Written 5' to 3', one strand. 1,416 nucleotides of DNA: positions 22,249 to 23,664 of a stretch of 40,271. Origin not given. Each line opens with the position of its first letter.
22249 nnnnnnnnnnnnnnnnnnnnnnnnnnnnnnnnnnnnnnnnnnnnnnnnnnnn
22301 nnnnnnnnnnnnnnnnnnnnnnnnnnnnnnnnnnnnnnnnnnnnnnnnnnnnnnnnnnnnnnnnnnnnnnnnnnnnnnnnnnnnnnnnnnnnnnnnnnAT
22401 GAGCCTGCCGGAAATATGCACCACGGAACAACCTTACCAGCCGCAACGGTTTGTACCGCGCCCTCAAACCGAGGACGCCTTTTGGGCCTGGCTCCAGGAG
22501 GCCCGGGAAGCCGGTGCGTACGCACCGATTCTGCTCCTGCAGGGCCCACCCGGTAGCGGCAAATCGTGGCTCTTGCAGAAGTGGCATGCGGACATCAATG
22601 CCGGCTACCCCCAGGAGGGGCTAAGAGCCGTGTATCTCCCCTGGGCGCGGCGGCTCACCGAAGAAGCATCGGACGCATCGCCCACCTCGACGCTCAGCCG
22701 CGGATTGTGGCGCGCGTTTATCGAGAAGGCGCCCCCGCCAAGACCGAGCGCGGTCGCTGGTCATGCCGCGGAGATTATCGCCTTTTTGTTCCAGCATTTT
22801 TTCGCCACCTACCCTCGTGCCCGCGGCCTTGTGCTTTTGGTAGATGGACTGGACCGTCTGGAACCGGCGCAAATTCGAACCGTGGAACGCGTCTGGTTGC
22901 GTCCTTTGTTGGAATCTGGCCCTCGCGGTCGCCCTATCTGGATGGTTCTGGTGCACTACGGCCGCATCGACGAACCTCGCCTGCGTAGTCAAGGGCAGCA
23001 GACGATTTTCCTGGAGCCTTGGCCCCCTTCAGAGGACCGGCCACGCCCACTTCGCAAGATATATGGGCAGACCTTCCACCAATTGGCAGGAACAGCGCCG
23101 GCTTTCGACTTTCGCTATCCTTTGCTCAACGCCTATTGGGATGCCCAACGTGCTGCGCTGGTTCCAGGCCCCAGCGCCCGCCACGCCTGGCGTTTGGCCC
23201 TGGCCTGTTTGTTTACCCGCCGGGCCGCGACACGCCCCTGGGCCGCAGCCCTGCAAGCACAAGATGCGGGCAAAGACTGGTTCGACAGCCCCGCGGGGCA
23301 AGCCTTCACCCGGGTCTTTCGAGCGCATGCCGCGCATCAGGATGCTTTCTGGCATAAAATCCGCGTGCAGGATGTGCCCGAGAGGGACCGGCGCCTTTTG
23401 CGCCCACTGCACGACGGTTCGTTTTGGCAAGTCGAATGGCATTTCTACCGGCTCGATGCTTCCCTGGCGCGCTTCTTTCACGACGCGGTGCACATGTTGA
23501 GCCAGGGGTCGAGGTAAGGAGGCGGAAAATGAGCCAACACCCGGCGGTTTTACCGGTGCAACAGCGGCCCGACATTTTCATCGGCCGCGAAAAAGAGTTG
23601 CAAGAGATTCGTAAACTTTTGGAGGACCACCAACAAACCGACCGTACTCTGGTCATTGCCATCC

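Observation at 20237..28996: Four-gene translationally coupled cassette: membrane sensor with dead-looking P-loop, minimal NACHT-like NTPase, giant STAND-TPR protein and a radical SAM/SPASM enzyme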

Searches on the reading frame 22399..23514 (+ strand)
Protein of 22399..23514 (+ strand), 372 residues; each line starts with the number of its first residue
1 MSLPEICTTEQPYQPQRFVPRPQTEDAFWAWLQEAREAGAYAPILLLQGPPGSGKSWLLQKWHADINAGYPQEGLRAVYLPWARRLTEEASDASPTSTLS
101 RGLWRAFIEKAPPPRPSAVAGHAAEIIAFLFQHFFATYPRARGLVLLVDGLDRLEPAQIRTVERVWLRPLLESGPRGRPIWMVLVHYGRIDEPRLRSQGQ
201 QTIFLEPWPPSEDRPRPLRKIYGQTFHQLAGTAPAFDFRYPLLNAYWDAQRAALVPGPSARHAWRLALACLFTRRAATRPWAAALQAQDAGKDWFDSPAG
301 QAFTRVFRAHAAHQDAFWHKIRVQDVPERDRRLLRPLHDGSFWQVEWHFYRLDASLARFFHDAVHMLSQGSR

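Call 8: search_protein_families(library=pfam, proteins=[window:22399-23514:+], max_evalue=1)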
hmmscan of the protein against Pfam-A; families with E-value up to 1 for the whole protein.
window:22399-23514:+ (372 aa): 8 families
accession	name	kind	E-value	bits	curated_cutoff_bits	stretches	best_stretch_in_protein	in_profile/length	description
PF13191.12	AAA_16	-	5.5e-11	43.7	32.6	1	34-158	18-148/167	AAA ATPase domain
PF05729.18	NACHT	-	6.5e-07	29.8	26.7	1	45-172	3-115/167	NACHT domain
PF24883.2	NPHP3_N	-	0.00015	22.4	24.8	1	25-158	9-140/164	Nephrocystin 3, N-terminal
PF13401.12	AAA_22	-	0.00033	21.4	27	1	42-168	5-109/130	AAA domain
PF07693.20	KAP_NTPase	-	0.0061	16.3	20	0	141-162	150-171/293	KAP family P-loop domain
PF07728.20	AAA_5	-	0.0064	16.9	22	1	45-66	2-23/139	AAA domain (dynein-related subfamily)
PF13481.12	AAA_25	-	0.076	13.1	27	1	45-74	36-65/195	AAA domain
PF13671.12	AAA_33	-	0.26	12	27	1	45-65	2-22/143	AAA domain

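Call 9: search_protein_families(library=ncbifam, proteins=[window:22399-23514:+], max_evalue=1)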
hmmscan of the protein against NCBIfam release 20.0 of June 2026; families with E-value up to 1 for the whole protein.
window:22399-23514:+ (372 aa): 2 families
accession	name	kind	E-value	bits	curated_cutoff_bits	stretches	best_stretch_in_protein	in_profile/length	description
TIGR03420.1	DnaA_homol_Hda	equivalog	0.0012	18.4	194.8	1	28-86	25-78/226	DnaA regulatory inactivator Hda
TIGR02928.1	TIGR02928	subfamily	0.29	10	181.3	1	10-72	9-70/366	orc1/cdc6 family replication initiation protein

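Call 10: search_protein_families(library=padloc, proteins=[window:22399-23514:+], max_evalue=1)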
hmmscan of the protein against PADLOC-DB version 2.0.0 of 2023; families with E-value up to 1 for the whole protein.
window:22399-23514:+ (372 aa): 4 families
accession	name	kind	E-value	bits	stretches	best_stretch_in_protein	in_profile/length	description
PDLC03920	MkoA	-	0.0024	14.2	1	38-60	627-649/1112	-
PDLC04140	mad8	-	0.0046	14.5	1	42-64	27-49/314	mads_8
PDLC03921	MkoA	-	0.018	10.6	1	39-58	1039-1058/1607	-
PDLC02361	PifA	-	0.064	9.8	1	144-164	184-204/720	PifA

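Call 15: find_encoding_contigs(protein=window:22399-23514:+, flank=10000)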
Protein window:22399-23514:+ (372 aa): 1 contig read that carries it; 1 place shown.
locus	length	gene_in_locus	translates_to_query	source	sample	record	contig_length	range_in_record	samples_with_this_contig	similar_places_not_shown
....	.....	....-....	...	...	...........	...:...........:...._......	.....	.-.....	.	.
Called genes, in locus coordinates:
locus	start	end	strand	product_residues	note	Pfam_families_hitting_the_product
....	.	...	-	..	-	?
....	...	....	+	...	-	-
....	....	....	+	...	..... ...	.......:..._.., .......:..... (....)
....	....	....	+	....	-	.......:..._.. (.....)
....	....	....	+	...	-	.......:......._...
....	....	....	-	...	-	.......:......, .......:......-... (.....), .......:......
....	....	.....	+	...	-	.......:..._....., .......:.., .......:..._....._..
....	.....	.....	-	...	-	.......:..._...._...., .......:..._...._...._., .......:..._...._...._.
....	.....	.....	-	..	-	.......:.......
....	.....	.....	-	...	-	-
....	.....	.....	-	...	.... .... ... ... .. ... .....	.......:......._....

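Call 58: search_solved_structures(query=window:22399-23514:+, max_evalue=0.1)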
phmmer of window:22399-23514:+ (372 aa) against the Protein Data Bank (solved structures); distinct sequences matched with E-value up to 0.1: 0.
